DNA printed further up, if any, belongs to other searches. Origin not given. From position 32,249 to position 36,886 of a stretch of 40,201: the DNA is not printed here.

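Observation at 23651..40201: Eight tandem paralogous lipoproteins with stepwise addition of Asp-box beta-propellers: candidate undescribed cell-surface system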

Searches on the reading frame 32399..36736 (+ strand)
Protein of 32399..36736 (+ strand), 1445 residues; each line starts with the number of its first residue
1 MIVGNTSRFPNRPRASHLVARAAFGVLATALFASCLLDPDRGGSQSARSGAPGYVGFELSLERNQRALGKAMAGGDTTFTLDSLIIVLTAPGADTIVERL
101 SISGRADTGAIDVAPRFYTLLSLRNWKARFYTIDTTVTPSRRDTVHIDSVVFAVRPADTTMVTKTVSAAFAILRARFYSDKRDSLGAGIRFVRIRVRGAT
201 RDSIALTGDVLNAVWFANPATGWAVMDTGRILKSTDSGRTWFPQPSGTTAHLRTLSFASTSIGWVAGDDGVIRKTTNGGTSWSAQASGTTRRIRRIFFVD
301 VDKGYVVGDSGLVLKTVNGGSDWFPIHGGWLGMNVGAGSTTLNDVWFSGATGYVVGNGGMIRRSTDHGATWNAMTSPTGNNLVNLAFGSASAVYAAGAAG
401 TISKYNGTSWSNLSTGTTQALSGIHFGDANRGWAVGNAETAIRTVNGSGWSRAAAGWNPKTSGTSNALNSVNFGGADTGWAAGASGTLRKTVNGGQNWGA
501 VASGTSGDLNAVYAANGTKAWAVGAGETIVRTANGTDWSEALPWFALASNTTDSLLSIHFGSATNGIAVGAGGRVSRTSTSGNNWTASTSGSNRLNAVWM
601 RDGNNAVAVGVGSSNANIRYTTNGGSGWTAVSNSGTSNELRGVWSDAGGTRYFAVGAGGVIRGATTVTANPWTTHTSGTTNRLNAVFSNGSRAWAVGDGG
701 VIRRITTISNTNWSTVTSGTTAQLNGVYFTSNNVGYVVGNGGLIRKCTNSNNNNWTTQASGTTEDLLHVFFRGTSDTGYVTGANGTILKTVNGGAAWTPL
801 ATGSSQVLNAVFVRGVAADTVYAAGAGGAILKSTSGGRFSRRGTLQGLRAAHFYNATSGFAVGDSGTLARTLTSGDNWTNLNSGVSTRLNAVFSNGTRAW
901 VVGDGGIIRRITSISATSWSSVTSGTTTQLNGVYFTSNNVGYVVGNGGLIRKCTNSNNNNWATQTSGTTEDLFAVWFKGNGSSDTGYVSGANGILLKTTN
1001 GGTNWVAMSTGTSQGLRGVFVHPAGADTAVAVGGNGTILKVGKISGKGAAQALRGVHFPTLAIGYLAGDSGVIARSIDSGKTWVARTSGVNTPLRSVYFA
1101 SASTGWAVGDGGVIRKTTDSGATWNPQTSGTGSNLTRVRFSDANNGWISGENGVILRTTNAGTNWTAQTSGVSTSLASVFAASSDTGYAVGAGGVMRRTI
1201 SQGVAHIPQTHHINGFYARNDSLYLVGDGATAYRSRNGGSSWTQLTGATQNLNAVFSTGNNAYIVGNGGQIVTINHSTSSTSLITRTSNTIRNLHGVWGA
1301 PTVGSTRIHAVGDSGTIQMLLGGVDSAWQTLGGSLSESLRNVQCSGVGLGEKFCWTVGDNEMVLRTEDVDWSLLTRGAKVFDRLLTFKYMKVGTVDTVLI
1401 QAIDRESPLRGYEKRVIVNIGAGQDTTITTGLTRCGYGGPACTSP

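Call 8: search_protein_families(library=pfam, max_evalue=0.01, proteins=[window:32399-36736:+])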
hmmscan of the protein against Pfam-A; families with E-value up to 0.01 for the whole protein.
window:32399-36736:+ (1445 aa): 1 family
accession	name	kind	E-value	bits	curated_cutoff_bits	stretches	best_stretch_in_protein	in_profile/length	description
PF14870.12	PSII_BNR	-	4.3e-57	194.1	27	8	516-790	27-302/303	Photosynthesis system II assembly factor YCF48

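Call 13: search_protein_families(library=ncbifam, max_evalue=0.1, proteins=[window:32399-36736:+])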
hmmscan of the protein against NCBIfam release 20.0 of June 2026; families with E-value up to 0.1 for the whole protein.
window:32399-36736:+ (1445 aa): 1 family
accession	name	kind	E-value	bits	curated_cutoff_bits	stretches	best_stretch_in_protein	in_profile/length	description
NF010237.0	PRK13684.1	equivalog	1.1e-66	225.2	326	9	1096-1167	50-123/334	photosynthesis system II assembly factor Ycf48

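Call 80: search_solved_structures(query=window:32399-36736:+, max_evalue=0.001)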
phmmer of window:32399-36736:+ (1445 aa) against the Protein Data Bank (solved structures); distinct sequences matched with E-value up to 0.001: 6.
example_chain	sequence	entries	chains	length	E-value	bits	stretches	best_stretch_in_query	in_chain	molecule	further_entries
8am5_S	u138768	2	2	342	2.3e-14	55.1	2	1101-1166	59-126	Photosystem II assembly lipoprotein Ycf48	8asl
5ojp_A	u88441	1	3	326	7.2e-14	53.4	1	1092-1166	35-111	Ycf48-like protein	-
2xbg_A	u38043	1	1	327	1.4e-13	52.5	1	1090-1166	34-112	YCF48-LIKE PROTEIN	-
5ojr_A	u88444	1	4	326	1.6e-13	52.2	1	1091-1166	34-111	Ycf48-like protein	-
5oj5_A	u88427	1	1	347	2.3e-13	51.7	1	1090-1166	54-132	Ycf48-like protein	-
5oj3_A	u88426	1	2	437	1.5e-12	49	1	391-593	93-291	Photosystem II stability/assembly factor HCF136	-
